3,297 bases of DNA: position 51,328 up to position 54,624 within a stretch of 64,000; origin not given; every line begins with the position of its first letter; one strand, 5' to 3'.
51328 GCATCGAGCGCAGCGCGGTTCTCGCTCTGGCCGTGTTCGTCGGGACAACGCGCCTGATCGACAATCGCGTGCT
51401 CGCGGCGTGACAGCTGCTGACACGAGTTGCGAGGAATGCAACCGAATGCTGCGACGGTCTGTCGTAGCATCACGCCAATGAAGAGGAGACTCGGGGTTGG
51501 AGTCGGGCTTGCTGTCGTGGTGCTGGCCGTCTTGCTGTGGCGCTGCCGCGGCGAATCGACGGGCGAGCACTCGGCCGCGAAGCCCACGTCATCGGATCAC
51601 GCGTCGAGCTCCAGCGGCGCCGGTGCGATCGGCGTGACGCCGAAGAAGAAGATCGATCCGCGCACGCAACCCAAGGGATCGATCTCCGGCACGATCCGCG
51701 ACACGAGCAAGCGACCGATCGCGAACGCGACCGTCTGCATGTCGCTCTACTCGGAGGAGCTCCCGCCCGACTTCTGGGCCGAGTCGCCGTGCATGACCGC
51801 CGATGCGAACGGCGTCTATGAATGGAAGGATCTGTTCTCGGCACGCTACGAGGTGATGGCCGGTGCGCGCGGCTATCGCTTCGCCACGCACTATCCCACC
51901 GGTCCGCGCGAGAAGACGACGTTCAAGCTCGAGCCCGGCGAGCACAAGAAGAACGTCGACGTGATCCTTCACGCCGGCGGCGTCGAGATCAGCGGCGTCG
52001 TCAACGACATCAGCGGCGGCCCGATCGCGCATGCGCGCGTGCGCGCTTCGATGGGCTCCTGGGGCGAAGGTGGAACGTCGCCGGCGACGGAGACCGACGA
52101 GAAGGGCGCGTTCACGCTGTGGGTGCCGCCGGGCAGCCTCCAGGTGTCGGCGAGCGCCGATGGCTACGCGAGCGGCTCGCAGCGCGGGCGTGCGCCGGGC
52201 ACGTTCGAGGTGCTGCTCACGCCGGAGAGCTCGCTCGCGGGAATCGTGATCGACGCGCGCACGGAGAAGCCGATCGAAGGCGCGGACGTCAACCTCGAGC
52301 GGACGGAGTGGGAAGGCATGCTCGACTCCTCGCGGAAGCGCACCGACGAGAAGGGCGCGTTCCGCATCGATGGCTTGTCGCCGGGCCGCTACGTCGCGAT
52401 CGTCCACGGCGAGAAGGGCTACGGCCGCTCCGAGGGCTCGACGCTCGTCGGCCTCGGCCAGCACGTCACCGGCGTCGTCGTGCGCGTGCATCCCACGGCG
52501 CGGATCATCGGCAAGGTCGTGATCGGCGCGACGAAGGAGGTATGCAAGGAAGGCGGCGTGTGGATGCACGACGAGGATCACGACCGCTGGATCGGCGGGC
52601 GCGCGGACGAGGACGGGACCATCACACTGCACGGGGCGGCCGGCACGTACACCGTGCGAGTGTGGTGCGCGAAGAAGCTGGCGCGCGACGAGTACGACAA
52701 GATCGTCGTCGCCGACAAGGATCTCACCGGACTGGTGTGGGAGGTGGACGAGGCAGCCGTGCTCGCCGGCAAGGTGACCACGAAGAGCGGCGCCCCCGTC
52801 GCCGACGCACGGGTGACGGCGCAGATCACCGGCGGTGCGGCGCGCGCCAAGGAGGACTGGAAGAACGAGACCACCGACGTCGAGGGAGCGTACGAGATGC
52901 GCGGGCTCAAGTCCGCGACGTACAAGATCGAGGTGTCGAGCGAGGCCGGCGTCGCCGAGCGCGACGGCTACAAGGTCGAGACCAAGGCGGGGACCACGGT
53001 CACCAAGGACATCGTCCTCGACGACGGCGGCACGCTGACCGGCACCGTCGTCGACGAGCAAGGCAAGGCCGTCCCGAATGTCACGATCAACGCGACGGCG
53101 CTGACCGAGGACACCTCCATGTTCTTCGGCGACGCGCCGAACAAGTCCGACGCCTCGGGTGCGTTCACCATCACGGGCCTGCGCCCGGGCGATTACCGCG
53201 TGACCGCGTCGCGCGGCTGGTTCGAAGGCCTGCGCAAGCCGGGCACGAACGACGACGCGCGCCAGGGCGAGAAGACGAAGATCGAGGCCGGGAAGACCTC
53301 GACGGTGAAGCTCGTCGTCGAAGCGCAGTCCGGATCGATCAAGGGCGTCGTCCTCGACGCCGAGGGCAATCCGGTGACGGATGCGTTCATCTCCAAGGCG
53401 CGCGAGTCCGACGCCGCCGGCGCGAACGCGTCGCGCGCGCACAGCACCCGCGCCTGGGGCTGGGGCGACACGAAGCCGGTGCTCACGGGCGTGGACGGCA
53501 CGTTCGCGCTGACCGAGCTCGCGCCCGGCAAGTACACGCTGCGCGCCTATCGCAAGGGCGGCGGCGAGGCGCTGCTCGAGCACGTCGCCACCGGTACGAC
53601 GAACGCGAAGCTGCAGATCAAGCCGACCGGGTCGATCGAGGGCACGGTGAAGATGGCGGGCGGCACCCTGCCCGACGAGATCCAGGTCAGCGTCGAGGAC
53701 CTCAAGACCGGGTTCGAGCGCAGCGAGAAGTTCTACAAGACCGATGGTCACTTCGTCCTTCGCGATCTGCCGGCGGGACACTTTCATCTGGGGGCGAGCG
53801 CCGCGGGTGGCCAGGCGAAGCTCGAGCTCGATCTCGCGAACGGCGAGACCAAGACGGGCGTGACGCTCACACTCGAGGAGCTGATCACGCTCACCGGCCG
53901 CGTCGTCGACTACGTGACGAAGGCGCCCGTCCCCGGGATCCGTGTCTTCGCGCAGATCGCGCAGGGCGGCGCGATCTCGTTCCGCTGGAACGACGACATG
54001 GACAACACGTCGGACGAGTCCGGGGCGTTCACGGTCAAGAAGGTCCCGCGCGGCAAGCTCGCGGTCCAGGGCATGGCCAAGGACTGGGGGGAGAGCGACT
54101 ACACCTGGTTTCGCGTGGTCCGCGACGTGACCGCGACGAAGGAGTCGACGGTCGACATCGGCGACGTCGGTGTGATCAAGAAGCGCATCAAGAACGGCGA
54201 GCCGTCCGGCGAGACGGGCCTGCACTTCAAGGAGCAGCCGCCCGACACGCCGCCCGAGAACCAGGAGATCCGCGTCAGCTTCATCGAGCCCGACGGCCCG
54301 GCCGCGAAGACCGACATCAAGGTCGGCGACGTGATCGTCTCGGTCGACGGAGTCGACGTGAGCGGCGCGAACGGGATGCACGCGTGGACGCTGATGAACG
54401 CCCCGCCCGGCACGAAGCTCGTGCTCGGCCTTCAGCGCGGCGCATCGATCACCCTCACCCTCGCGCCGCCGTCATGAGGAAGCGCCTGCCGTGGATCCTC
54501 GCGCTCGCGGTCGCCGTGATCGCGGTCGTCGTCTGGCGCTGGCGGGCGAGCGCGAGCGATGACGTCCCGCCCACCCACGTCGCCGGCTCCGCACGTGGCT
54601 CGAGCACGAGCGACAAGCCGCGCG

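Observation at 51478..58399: Tandem paralogous CarbopepD_reg-repeat/PDZ giants followed by a TolB-like lipoprotein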

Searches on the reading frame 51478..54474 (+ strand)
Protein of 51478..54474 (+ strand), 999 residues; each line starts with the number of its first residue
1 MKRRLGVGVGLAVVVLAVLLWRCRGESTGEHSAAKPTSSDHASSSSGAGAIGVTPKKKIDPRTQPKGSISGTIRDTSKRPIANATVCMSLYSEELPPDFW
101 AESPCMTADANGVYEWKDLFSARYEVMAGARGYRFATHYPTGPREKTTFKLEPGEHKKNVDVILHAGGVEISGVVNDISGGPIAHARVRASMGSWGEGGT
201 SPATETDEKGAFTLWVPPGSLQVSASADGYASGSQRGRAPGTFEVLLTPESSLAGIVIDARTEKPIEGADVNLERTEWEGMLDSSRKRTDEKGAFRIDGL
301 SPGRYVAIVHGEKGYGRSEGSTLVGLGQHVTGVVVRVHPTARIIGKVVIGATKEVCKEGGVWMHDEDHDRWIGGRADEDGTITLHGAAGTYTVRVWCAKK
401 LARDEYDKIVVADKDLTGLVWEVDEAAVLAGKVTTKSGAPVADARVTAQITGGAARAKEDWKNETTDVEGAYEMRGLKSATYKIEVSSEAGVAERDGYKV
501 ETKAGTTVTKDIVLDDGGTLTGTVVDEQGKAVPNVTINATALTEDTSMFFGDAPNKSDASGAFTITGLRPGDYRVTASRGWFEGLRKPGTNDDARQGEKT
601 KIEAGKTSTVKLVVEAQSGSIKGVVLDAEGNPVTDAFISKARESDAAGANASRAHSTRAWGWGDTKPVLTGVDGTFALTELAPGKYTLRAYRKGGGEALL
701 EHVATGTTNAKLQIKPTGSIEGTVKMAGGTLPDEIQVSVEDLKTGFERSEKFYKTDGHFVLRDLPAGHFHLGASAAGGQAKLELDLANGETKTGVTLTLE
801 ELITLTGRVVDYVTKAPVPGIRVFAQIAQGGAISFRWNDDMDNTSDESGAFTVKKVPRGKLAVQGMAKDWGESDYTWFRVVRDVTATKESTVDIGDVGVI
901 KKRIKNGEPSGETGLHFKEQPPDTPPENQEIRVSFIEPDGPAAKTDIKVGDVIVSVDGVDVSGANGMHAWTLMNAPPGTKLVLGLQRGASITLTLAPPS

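Call 6: search_protein_families(library=pfam, proteins=[window:51478-54474:+], max_evalue=0.1)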
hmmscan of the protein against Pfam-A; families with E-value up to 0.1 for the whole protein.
window:51478-54474:+ (999 aa): 18 families
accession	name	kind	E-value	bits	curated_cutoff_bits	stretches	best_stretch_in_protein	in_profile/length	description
PF13620.12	CarboxypepD_reg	-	8.4e-76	250.8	32.3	8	519-610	1-77/82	Carboxypeptidase regulatory-like domain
PF13715.12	CarbopepD_reg_2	-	2.4e-29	101.6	32.2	3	254-309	2-50/88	CarboxypepD_reg-like domain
PF17210.9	SdrD_B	-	1.7e-17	64.1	29.7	3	261-318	19-73/112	SdrD B-like domain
PF02369.22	Big_1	-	3.2e-16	59.6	34.9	2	519-578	20-79/93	Bacterial Ig-like domain (group 1)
PF17802.7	SpaA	-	1.9e-14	54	23.1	2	258-306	8-55/91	Prealbumin-like fold domain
PF20598.4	DUF6795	-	9e-12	45.6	27.4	0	172-214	2-43/103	Domain of unknown function (DUF6795)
PF00775.27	Dioxygenase_C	-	7e-10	39.1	27.3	1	621-702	32-110/182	Dioxygenase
PF00595.29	PDZ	-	1.2e-09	38.8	23.2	1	909-982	8-77/81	PDZ domain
PF14686.12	fn3_3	-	2.5e-09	37.2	24.4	1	558-580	32-54/75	Polysaccharide lyase family 4, domain II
PF13180.12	PDZ_2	-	7.4e-09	36.2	27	1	928-989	11-71/80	PDZ domain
PF09430.16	EMC7_beta-sandw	-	2.1e-08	34.8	26.6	1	731-775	6-47/122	ER membrane protein complex subunit 7, beta-sandwich domain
PF17820.7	PDZ_6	-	1.8e-06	28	27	1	936-987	5-54/54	PDZ domain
PF13115.11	YtkA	-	1.6e-05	25.9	25.9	0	432-475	27-71/85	YtkA-like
PF10670.15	DUF4198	-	5.5e-05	23.8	34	1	515-578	144-206/209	Domain of unknown function (DUF4198)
PF07495.19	Y_Y_Y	-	0.00024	21.4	26.6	0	678-693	32-47/65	Y_Y_Y domain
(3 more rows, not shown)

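Call 7: search_protein_families(library=ncbifam, proteins=[window:51478-54474:+], max_evalue=0.1)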
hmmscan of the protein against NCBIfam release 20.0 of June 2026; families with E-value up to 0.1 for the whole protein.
window:51478-54474:+ (999 aa): 18 families
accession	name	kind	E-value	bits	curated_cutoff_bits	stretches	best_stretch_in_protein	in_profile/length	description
TIGR04134.1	lipo_with_rSAM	hypoth_equivalog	1.5e-16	60.8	39.8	0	430-486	43-104/150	radical SAM-associated putative lipoprotein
TIGR00225.1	prc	subfamily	5.8e-07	28.9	218.6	1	929-993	62-127/335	C-terminal processing peptidase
TIGR02037.1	degP_htrA_DO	subfamily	6.2e-06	25.4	416.2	1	933-989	263-318/434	Do family serine endopeptidase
TIGR02038.1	protease_degS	equivalog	6.9e-06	25.4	422.95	1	929-987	278-335/351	outer membrane-stress sensor serine endopeptidase DegS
TIGR04056.1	OMP_RagA_SusC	subfamily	0.00018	19.9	368.25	1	170-251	2-75/981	SusC/RagA family TonB-linked outer membrane protein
NF008147.1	PRK10898.1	equivalog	0.00028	20.1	408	1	928-988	278-337/352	outer membrane-stress sensor serine endopeptidase DegS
NF008189.1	PRK10942.1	equivalog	0.00031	19.3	720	1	933-990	317-374/477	serine endoprotease DegP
NF038353.1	FxLYD_dom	domain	0.00037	20.3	23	0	68-91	5-28/71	FxLYD domain-containing protein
NF052377.1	lmo1851_S41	exception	0.00049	18.9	725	1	939-989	128-178/468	lmo1851 family serine protease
NF000535.3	MSCRAMM_SdrC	exception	0.00083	17.5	1700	1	461-528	535-594/963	MSCRAMM family adhesin SdrC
NF007526.1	PRK10139.1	equivalog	0.0013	17.5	756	1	933-988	295-349/456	serine endoprotease DegQ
NF045590.1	Cterm_S41_CtpC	exception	0.0017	17.2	665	1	932-989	133-189/418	carboxyl-terminal processing protease CtpC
TIGR02423.1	protocat_alph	equivalog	0.0028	17.5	126.25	1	610-689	31-112/193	protocatechuate 3,4-dioxygenase subunit alpha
NF051464.1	tail_spec_CT441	exception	0.0041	15.9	700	1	929-988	258-318/645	tail-specific protease Tsp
NF041521.1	HhoA_HhoB_HtrA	equivalog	0.0045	16.3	450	1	928-988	262-321/335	HhoA/HhoB/HtrA family serine endopeptidase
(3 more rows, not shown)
